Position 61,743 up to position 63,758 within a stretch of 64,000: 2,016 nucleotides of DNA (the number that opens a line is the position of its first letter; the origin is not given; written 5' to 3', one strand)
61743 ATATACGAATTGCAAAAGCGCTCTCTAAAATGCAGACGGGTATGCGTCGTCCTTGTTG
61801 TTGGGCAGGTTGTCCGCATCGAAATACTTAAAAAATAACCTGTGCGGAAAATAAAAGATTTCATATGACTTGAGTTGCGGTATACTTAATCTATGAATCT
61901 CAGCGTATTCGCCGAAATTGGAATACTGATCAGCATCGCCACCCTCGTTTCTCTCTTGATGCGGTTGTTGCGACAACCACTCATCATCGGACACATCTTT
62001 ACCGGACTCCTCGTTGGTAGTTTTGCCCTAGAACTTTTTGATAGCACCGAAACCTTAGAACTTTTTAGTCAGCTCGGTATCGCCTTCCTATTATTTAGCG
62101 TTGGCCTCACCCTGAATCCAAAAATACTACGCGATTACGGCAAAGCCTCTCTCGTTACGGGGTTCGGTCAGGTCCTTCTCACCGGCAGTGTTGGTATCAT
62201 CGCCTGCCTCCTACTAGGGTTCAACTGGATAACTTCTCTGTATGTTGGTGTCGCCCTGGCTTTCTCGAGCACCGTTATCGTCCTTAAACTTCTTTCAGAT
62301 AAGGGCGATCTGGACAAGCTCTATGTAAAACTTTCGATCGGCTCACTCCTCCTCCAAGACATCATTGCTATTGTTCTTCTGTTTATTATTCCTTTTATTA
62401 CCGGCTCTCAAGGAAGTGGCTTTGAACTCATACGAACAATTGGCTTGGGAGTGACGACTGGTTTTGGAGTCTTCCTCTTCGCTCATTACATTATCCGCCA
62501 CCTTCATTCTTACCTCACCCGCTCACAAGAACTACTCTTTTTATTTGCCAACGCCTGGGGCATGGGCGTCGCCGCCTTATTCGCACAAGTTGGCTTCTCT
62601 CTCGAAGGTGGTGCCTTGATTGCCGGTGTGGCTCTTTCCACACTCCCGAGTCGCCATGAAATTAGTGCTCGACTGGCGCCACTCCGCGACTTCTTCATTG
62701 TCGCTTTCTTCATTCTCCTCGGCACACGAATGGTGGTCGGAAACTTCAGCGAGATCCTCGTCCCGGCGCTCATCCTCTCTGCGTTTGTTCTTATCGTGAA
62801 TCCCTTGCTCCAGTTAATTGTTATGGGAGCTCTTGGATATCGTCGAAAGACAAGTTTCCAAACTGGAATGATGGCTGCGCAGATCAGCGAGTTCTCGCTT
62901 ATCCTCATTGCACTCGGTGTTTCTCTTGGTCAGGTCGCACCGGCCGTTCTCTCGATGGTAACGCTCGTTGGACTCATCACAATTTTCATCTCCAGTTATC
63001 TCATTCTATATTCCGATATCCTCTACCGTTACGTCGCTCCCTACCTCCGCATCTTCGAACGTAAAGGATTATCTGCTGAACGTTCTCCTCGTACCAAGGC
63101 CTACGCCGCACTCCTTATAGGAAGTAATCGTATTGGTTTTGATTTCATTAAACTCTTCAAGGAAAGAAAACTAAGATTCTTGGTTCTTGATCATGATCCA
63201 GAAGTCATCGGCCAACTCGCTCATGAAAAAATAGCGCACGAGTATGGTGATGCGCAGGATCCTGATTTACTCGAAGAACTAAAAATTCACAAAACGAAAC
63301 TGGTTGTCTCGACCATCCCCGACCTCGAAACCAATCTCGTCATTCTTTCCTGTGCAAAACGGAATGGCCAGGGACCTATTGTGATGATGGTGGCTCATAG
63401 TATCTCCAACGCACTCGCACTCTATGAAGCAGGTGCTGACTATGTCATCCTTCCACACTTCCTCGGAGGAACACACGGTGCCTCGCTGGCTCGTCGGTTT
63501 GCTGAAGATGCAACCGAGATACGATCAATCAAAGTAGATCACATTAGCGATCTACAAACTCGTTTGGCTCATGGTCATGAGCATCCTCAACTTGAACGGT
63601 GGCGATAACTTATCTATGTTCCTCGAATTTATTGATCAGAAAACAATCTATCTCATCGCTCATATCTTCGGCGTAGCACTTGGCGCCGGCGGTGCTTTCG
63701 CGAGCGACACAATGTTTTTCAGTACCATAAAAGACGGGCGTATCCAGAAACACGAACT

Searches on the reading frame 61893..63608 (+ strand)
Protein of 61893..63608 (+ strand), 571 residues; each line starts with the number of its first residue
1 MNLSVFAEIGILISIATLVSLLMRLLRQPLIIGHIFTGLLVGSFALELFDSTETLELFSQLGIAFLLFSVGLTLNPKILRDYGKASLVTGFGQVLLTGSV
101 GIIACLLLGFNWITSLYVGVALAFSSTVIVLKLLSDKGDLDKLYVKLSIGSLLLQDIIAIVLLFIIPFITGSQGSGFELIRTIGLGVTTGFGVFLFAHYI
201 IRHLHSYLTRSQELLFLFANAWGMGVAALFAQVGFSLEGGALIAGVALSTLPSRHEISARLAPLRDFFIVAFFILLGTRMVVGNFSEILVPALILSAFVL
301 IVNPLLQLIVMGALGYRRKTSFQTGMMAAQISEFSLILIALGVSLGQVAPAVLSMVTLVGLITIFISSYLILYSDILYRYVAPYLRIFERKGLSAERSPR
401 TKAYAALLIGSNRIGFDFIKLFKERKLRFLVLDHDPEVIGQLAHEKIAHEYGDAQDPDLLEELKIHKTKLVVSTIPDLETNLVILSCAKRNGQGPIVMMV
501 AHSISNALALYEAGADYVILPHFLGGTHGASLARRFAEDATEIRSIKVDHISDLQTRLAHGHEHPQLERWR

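Call 85: search_protein_families(library=pfam, proteins=[window:61893-63608:+], max_evalue=0.0001)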
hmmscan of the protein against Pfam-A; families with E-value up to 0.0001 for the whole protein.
window:61893-63608:+ (571 aa): 2 families
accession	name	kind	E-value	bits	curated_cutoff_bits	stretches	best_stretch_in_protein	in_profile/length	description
PF00999.27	Na_H_Exchanger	-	3.3e-50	171.5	26.2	1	14-367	2-370/375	Sodium/hydrogen exchanger, transmembrane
PF02254.24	TrkA_N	-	5.7e-20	72.2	23.8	1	407-521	2-116/116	TrkA-N domain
